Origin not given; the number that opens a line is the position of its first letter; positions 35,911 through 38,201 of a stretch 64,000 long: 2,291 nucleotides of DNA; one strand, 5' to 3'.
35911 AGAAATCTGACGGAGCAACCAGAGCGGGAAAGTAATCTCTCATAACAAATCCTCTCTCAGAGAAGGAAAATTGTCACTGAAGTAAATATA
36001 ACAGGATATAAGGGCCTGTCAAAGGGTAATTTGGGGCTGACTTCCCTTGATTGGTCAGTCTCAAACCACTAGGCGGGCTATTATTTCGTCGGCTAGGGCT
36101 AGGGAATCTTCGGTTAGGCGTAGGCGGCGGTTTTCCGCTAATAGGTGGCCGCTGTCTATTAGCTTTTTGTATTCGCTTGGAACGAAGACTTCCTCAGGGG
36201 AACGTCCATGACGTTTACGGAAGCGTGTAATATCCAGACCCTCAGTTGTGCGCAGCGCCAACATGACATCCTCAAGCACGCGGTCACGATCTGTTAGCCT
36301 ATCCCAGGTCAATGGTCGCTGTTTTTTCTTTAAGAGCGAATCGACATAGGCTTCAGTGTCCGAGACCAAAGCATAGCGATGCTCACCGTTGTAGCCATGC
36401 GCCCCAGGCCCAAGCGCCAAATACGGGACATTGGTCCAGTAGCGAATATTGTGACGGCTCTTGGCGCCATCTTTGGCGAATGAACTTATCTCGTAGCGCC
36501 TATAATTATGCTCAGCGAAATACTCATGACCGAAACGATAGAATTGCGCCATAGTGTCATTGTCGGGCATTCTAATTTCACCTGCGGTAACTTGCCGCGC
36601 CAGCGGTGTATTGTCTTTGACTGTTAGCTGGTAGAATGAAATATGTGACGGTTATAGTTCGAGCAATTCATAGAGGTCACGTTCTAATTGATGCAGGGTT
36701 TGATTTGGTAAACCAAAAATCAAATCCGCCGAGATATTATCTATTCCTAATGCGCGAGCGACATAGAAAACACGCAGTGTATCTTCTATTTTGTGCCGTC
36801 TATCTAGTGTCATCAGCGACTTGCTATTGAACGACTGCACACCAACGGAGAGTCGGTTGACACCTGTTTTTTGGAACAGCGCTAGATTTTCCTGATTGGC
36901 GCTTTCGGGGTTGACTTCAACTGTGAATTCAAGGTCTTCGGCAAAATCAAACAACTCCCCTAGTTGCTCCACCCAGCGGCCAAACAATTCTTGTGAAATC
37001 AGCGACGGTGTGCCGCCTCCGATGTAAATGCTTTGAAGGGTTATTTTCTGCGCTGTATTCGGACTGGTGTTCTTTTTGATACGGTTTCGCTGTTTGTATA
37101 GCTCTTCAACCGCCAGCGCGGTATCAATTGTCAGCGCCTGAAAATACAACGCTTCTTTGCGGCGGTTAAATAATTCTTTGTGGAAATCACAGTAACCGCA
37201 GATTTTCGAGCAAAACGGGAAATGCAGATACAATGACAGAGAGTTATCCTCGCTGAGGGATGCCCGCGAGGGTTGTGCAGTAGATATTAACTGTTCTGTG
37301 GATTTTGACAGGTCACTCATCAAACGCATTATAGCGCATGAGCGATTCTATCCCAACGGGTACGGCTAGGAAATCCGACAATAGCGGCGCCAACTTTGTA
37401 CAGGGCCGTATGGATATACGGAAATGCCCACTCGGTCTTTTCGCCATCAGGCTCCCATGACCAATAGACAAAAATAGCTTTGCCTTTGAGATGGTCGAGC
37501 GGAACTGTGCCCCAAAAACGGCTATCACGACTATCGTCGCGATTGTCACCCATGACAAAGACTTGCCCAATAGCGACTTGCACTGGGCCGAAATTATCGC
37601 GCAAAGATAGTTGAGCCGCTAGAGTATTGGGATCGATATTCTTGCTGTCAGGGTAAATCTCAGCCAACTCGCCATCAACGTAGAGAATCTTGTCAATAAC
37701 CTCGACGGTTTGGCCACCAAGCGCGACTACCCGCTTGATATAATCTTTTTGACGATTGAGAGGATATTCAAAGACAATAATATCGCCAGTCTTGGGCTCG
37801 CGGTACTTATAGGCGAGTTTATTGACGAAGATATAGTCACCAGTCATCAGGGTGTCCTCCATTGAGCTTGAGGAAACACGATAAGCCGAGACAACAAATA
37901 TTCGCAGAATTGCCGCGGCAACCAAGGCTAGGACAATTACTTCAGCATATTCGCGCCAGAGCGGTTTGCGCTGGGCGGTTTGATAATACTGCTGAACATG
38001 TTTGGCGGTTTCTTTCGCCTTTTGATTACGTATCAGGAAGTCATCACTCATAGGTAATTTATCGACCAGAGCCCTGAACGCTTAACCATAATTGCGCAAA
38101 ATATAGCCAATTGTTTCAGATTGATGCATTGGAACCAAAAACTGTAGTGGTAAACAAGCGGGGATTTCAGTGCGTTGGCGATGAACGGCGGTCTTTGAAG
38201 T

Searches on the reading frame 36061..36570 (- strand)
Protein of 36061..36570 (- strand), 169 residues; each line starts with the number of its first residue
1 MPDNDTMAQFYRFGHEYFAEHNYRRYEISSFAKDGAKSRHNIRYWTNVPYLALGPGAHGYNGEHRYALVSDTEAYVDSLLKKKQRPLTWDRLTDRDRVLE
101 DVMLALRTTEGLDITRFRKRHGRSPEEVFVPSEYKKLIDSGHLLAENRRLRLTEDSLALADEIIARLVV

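Call 31: search_protein_families(library=pfam, proteins=[window:36061-36570:-], max_evalue=0.001)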
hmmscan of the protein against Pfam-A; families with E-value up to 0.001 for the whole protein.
window:36061-36570:- (169 aa): 1 family
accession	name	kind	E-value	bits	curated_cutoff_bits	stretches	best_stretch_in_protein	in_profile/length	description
PF06969.22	HemN_C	-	1.5e-11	44.6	24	1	92-154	1-62/67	HemN C-terminal domain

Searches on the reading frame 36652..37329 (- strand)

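Call 31: search_protein_families(library=pfam, proteins=[window:36652-37329:-], max_evalue=0.001)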
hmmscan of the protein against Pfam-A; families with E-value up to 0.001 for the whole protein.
window:36652-37329:- (225 aa): 1 family
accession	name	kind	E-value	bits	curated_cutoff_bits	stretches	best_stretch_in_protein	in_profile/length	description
PF04055.27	Radical_SAM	-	1.7e-20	74.3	29.5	1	35-217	2-161/166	Radical SAM superfamily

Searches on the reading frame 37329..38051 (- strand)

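Call 31: search_protein_families(library=pfam, proteins=[window:37329-38051:-], max_evalue=0.001)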
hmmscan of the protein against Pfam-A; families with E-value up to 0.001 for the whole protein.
window:37329-38051:- (240 aa): 2 families
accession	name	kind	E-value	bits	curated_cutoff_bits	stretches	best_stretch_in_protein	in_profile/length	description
PF10502.14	Peptidase_S26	-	5.5e-51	173.3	22.9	1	32-197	1-168/168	Signal peptidase, peptidase S26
PF00717.28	Peptidase_S24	-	0.00017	21.7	23.3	1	56-110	37-84/116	Peptidase S24-like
